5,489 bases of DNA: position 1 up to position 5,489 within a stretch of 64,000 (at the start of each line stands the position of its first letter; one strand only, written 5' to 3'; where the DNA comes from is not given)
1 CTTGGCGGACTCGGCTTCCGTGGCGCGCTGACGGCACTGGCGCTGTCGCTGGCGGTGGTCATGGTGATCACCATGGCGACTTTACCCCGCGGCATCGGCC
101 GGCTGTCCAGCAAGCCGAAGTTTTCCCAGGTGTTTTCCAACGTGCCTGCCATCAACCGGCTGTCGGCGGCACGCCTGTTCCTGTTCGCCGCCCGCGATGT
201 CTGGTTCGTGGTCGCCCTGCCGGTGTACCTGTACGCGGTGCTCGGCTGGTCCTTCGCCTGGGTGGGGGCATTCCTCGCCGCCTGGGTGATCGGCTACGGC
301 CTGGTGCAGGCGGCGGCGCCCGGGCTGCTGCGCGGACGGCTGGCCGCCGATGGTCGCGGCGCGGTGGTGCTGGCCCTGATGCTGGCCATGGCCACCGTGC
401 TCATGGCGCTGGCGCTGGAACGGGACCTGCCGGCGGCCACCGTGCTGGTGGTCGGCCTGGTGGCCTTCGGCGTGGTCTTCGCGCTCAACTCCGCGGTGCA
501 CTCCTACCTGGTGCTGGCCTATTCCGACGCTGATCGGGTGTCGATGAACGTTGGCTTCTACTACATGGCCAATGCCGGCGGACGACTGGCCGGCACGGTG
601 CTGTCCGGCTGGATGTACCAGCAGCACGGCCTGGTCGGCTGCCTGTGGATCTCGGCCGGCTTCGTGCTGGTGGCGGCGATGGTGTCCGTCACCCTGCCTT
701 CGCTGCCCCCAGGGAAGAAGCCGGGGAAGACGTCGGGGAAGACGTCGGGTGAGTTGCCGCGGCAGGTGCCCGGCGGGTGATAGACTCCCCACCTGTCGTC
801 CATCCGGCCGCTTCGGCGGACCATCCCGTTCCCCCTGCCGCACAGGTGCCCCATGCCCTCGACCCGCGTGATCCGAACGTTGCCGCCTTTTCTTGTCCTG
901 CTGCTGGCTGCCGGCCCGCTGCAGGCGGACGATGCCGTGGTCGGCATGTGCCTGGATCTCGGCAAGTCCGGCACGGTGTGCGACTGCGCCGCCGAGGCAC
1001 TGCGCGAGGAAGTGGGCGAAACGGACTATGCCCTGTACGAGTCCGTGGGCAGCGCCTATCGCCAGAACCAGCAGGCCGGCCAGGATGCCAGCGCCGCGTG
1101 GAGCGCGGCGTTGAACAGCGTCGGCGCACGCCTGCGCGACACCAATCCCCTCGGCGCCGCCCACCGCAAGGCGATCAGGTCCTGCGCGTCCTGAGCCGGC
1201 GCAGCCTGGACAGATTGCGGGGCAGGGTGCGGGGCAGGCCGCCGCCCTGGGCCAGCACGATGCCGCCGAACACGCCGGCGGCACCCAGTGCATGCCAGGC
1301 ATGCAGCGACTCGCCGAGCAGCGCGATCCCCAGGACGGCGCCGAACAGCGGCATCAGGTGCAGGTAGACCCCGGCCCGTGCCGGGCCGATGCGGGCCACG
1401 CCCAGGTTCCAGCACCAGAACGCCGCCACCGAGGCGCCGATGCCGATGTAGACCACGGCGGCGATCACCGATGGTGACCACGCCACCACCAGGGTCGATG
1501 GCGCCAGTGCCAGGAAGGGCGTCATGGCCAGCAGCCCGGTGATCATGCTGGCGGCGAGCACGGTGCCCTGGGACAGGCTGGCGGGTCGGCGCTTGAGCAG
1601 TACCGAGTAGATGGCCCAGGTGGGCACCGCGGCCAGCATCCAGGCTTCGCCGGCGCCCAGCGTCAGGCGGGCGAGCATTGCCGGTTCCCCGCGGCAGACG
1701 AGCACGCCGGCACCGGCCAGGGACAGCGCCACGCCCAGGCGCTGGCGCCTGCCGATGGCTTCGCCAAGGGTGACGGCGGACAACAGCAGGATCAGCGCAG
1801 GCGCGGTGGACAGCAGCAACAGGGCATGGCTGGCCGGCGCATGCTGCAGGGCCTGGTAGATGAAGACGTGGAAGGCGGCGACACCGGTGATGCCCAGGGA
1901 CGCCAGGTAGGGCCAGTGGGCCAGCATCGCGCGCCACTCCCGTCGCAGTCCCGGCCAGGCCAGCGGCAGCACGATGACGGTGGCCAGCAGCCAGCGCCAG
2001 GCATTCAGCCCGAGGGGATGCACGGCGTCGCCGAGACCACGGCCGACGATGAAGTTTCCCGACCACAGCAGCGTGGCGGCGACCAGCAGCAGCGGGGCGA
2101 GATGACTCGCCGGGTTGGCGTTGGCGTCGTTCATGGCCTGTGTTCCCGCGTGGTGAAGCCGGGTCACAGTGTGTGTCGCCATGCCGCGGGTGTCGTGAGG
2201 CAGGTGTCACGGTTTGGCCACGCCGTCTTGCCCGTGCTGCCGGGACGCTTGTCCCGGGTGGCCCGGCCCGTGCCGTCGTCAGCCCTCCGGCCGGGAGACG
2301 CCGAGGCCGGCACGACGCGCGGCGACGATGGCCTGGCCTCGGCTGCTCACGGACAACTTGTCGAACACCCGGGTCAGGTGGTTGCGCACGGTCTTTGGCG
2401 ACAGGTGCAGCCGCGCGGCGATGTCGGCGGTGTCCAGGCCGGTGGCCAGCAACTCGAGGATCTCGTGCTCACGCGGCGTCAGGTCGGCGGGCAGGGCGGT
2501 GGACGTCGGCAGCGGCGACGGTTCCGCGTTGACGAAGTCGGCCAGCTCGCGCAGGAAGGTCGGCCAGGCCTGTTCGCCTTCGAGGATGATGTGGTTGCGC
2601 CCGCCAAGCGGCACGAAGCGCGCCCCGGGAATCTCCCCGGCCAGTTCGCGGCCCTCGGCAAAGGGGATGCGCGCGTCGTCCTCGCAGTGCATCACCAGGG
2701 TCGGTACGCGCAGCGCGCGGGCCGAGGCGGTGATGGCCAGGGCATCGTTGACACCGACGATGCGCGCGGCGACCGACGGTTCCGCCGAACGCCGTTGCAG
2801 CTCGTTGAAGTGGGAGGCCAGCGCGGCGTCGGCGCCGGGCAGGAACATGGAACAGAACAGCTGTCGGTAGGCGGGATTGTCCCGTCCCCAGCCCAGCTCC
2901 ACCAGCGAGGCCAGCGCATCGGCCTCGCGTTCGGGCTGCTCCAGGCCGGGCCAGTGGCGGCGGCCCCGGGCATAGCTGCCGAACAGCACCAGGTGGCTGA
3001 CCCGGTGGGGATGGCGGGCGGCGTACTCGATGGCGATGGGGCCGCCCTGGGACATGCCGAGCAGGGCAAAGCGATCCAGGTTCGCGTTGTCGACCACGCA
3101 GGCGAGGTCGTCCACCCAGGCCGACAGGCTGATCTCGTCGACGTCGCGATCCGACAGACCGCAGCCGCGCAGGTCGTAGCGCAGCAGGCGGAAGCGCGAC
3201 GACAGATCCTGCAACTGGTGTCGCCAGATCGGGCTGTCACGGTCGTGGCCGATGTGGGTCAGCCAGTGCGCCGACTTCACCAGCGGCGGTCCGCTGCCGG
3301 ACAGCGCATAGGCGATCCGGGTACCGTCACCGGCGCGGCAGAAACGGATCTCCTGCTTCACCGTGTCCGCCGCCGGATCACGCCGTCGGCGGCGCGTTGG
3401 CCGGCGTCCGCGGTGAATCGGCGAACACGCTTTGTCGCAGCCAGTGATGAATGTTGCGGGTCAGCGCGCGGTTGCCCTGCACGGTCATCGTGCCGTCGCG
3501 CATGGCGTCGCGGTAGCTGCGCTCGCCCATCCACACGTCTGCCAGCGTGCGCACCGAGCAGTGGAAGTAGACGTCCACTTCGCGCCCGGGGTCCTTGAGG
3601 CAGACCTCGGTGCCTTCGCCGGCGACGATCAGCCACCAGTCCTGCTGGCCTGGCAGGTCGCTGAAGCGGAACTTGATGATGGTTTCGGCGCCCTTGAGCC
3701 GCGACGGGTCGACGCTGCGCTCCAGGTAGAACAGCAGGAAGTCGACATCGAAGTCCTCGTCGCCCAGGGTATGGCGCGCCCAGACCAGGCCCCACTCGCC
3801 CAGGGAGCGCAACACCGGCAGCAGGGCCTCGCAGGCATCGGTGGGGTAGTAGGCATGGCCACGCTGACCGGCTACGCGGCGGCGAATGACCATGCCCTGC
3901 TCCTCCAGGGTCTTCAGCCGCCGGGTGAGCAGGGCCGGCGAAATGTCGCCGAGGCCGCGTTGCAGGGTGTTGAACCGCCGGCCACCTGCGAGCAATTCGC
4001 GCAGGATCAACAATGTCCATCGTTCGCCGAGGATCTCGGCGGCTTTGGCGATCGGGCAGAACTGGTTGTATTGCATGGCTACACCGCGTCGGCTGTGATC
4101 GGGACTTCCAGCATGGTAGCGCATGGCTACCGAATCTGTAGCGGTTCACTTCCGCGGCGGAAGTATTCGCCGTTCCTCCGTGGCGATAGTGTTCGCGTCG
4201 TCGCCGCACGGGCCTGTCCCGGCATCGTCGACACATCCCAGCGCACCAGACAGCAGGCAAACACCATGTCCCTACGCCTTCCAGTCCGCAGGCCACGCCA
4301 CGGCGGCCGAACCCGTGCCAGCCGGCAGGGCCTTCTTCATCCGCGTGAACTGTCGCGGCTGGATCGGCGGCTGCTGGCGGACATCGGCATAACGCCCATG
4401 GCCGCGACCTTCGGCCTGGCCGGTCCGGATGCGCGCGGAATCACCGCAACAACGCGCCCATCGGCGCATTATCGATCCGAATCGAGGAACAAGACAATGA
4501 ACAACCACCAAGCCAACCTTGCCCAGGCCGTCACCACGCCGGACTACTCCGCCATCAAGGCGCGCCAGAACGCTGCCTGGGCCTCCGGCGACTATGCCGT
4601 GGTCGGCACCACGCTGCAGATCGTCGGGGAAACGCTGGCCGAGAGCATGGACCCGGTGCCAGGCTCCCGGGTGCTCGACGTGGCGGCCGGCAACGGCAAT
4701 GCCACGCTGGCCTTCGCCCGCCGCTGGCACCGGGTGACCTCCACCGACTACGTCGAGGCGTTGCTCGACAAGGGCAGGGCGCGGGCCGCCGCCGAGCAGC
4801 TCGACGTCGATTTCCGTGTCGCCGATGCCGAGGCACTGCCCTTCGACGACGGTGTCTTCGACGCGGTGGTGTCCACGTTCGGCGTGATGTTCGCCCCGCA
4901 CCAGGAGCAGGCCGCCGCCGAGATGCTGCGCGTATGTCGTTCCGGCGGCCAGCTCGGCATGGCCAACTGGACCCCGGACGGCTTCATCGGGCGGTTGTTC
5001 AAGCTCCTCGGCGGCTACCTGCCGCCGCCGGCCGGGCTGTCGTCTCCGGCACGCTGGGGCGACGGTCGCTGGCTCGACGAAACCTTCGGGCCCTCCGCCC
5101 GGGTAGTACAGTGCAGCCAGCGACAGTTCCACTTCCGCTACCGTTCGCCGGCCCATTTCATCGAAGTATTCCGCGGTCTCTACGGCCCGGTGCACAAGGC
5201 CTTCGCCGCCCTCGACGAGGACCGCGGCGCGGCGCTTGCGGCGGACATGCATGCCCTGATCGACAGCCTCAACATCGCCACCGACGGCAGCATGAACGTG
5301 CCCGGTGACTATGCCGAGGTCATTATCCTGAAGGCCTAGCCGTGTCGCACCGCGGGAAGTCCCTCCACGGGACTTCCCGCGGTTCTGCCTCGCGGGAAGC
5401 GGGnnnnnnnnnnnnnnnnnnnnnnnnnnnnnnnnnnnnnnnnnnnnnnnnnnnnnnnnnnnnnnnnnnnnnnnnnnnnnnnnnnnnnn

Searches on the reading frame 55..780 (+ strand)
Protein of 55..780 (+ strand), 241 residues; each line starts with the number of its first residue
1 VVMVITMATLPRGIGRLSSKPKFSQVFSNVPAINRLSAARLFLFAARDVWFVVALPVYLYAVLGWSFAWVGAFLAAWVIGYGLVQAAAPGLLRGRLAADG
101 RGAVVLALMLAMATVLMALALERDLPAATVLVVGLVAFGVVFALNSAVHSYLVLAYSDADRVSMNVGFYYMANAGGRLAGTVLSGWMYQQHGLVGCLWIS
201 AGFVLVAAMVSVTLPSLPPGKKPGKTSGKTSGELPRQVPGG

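Call 65: find_encoding_contigs(protein=window:55-780:+, flank=10000, max_places=2)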
Protein window:55-780:+ (241 aa): no gene with exactly this product is on record in the collection.

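Call 69: search_protein_families(library=pfam, proteins=[window:55-780:+], max_evalue=0.0001)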
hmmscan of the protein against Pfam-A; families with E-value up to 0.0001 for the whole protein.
window:55-780:+ (241 aa): 1 family
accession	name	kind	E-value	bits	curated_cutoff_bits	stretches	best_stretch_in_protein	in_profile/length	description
PF07690.21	MFS_1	-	2.5e-12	46.8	33.4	1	42-227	6-184/347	Major Facilitator Superfamily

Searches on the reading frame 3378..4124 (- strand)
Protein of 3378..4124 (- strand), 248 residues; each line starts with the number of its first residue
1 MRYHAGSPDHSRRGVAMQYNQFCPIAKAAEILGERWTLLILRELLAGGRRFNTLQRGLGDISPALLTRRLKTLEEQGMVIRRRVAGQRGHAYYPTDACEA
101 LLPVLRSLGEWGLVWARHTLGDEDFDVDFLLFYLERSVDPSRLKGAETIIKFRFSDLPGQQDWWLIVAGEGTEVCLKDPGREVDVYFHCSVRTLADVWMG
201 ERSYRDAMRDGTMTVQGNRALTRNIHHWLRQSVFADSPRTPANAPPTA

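Call 69: search_protein_families(library=pfam, proteins=[window:3378-4124:-], max_evalue=0.0001)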
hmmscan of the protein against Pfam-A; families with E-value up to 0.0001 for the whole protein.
window:3378-4124:- (248 aa): 2 families
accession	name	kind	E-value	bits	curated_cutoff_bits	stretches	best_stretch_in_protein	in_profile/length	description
PF01638.23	HxlR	-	3.6e-18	65.6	20.8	1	31-117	1-88/91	HxlR-like helix-turn-helix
PF02036.22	SCP2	-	4.8e-06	27.3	21.3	1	138-226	11-97/101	SCP-2 sterol transfer family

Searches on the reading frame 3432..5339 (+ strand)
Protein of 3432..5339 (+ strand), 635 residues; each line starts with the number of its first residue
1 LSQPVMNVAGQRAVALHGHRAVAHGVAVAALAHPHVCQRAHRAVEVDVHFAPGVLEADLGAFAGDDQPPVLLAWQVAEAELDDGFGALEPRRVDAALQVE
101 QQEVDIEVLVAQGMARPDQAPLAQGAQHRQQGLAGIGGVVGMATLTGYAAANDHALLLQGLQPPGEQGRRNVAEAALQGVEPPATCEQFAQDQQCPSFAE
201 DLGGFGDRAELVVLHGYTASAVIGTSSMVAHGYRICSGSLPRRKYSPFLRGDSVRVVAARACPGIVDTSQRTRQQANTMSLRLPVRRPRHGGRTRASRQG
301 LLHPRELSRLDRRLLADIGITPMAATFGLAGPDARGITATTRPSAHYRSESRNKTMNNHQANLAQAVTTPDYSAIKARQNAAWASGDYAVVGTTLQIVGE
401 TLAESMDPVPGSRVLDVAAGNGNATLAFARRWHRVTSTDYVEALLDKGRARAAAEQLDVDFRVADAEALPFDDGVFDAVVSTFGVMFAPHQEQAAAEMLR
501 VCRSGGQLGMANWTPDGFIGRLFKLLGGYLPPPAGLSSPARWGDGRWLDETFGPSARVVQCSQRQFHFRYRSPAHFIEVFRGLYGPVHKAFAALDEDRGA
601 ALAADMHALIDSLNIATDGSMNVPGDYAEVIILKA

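Call 11: search_protein_families(library=pfam, proteins=[window:3432-5339:+])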
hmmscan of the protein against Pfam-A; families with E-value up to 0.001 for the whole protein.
window:3432-5339:+ (635 aa): 7 families
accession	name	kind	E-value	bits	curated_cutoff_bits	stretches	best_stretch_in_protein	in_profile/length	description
PF13649.12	Methyltransf_25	-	8.2e-21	74.9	27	1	414-506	1-97/97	Methyltransferase domain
PF08241.18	Methyltransf_11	-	2e-20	73.7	21.2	1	415-508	1-93/95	Methyltransferase domain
PF01209.24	Ubie_methyltran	-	9.6e-15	55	20.1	1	404-508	41-149/233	ubiE/COQ5 methyltransferase family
PF13847.12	Methyltransf_31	-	1.9e-11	44.2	27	1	410-511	3-110/145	Methyltransferase domain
PF08242.18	Methyltransf_12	-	1.2e-06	29.6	30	1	415-508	1-98/98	Methyltransferase domain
PF13489.12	Methyltransf_23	-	0.00043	20.5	27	1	410-524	22-130/164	Methyltransferase domain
PF06568.16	DUF1127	-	0.00097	19.3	23.3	0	305-322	16-33/37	Domain of unknown function (DUF1127)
